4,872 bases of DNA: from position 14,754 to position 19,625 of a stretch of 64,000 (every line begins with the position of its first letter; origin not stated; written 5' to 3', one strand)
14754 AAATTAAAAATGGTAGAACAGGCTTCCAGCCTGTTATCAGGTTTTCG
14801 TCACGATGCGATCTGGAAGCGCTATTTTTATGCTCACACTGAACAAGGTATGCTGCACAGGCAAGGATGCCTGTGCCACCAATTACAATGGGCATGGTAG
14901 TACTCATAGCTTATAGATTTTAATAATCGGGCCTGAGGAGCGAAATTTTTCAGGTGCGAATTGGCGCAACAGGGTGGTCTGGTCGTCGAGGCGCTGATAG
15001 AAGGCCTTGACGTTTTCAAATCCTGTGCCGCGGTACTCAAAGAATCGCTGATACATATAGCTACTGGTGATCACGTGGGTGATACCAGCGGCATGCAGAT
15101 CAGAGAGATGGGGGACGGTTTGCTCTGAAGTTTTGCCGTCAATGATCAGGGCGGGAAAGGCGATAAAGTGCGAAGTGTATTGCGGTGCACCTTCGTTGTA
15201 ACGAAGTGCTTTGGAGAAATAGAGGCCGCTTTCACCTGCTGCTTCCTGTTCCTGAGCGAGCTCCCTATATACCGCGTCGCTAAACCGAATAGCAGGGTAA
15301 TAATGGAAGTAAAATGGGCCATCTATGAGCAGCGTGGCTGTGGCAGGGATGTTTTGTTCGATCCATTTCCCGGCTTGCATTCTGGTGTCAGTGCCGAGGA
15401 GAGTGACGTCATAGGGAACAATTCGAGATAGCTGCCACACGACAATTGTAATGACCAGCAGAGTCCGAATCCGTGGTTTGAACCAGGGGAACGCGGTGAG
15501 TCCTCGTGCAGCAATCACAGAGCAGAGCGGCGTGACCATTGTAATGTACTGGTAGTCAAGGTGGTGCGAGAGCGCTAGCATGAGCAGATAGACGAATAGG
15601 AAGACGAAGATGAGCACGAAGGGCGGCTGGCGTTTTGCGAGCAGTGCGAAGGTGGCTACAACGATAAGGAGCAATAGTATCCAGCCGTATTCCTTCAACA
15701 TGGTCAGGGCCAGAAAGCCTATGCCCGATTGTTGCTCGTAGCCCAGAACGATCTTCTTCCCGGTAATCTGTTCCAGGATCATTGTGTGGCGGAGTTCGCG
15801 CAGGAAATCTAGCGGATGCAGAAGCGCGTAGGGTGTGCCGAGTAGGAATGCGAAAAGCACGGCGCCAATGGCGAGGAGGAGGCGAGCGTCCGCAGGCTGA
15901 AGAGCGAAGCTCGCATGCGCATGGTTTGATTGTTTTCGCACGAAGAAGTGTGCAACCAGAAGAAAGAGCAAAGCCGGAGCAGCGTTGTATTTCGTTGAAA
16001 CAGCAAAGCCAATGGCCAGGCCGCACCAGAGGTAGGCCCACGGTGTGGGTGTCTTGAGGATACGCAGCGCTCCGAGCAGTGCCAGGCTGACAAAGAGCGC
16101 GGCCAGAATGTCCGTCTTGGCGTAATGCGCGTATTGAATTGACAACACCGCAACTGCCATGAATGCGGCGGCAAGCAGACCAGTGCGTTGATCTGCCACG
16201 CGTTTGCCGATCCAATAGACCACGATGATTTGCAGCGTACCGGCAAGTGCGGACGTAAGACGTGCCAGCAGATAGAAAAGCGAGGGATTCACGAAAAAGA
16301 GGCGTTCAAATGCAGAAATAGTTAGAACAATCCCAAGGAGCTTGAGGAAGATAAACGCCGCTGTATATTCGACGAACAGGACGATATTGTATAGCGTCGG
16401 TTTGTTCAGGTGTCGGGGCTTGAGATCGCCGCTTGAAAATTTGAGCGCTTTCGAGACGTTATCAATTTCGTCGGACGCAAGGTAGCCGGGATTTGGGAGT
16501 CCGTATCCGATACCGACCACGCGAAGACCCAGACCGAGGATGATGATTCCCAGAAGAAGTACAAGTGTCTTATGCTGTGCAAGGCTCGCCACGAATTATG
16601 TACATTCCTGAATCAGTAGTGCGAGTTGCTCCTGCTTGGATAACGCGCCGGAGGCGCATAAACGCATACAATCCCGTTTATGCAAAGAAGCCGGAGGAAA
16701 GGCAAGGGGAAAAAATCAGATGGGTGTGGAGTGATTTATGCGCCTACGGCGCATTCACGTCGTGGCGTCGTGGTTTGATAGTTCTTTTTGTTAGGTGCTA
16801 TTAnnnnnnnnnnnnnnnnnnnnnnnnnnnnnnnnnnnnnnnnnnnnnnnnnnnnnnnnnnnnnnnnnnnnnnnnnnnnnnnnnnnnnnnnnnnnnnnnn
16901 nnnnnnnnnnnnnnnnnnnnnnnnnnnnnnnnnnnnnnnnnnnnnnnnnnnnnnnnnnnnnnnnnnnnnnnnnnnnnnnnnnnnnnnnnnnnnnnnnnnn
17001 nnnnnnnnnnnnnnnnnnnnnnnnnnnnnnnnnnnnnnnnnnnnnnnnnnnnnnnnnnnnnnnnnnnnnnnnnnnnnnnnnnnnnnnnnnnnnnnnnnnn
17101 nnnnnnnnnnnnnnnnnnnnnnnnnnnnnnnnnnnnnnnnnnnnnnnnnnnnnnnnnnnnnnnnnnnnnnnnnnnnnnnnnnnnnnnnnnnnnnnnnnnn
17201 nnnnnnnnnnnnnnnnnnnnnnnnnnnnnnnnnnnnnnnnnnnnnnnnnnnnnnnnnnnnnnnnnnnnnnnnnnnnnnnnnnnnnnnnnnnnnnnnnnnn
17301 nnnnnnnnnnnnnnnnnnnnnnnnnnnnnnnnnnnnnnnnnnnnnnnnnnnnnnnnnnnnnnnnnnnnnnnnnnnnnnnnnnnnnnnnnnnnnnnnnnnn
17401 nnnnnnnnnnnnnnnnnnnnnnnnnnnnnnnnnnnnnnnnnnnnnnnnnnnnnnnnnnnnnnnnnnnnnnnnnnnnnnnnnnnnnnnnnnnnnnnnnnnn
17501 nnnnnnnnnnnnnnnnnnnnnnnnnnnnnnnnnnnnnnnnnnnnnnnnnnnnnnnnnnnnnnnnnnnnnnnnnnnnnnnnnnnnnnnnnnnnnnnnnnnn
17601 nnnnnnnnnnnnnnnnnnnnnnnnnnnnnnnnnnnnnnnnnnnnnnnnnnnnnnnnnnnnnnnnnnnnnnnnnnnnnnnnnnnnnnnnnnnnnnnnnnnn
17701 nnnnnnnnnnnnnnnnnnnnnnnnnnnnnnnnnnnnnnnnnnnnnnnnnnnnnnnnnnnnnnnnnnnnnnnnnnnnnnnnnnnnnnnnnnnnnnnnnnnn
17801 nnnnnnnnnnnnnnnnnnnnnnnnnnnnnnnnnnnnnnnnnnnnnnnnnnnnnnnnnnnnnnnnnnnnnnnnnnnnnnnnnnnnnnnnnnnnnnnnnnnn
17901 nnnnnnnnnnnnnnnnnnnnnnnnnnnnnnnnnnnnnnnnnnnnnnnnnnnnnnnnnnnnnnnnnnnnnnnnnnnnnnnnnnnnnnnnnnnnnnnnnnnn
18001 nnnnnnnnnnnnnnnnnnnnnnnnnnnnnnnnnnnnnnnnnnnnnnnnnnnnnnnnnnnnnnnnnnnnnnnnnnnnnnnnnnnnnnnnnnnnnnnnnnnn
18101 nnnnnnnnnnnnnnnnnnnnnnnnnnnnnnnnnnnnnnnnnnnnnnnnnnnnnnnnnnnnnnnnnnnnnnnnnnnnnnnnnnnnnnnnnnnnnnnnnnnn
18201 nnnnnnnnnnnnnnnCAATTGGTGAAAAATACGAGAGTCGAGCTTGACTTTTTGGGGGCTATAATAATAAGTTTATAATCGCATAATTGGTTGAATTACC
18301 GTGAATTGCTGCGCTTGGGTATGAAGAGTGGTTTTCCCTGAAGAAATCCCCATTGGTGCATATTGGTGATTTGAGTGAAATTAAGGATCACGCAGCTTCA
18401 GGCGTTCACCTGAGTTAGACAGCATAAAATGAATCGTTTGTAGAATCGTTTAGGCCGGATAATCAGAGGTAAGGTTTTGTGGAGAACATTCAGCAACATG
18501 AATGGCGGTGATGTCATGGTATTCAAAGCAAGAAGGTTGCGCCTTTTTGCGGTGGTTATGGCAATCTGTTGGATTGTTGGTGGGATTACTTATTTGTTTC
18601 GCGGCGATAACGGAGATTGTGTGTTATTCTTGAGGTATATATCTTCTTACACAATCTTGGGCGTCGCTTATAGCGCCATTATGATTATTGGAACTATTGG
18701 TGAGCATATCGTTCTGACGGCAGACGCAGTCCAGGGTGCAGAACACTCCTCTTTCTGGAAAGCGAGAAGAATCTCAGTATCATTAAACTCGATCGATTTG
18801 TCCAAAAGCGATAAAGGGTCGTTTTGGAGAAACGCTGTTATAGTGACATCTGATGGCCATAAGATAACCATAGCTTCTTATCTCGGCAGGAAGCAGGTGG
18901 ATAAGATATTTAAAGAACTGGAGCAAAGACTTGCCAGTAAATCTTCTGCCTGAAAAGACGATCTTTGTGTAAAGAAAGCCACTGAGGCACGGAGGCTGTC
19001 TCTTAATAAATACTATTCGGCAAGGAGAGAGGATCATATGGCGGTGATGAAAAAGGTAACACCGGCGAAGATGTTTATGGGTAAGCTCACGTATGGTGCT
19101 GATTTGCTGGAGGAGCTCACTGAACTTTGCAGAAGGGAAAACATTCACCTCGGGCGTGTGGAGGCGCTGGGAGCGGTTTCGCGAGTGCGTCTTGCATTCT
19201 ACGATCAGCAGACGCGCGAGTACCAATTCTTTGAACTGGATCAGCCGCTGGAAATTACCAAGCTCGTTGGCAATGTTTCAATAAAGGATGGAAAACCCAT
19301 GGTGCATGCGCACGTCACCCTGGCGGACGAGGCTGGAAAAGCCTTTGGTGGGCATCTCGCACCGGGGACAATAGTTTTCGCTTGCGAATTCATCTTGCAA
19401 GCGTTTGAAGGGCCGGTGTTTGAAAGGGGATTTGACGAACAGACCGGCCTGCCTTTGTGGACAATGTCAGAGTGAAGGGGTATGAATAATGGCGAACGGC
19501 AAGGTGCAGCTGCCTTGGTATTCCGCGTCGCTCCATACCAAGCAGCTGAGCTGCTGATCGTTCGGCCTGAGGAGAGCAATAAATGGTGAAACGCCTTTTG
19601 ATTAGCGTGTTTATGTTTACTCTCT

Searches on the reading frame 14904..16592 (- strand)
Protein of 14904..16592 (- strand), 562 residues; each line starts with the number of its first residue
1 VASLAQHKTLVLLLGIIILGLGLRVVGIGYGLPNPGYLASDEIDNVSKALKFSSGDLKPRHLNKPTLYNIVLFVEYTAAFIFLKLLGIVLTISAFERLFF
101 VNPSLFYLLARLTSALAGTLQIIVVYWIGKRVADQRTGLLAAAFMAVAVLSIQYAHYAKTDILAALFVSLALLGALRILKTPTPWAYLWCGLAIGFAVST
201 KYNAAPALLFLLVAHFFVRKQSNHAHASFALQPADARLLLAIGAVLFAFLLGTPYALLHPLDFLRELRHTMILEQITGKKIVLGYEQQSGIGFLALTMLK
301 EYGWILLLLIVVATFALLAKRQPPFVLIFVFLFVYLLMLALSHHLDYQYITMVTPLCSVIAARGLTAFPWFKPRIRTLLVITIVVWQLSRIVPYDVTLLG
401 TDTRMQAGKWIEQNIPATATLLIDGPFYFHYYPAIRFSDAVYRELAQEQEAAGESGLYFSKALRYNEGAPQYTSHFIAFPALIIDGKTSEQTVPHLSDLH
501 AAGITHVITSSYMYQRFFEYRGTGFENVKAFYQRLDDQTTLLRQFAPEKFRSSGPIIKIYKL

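Call 75: search_protein_families(library=pfam, proteins=[window:14904-16592:-], max_evalue=0.00001)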
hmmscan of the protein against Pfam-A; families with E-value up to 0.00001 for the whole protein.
window:14904-16592:- (562 aa): 1 family
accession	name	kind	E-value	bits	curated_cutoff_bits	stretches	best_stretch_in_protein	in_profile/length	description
PF13231.12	PMT_2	-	1.8e-11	45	26.1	1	110-218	24-130/160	Dolichyl-phosphate-mannose-protein mannosyltransferase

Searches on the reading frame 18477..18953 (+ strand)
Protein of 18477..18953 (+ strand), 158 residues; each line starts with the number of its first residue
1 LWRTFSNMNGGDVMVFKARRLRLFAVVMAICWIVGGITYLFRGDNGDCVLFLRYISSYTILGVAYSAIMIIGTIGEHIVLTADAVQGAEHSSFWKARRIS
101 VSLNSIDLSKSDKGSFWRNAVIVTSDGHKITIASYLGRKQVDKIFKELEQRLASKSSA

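Call 76: search_protein_families(library=pfam, proteins=[window:18477-18953:+], max_evalue=0.00001)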
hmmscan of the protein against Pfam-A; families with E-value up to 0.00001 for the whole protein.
window:18477-18953:+ (158 aa): 1 family
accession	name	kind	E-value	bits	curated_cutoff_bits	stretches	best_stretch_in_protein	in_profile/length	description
PF10003.15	DUF2244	-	3.5e-07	30.5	27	1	24-152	16-138/138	Integral membrane protein (DUF2244)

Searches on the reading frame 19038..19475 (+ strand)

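Call 76: search_protein_families(library=pfam, proteins=[window:19038-19475:+], max_evalue=0.00001)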
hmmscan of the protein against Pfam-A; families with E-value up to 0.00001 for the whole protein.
window:19038-19475:+ (145 aa): 1 family
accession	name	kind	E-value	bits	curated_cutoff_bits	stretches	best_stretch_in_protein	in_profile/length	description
PF03479.20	PCC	-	1.4e-31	109.7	25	1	12-125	2-117/117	Plants and Prokaryotes Conserved (PCC) domain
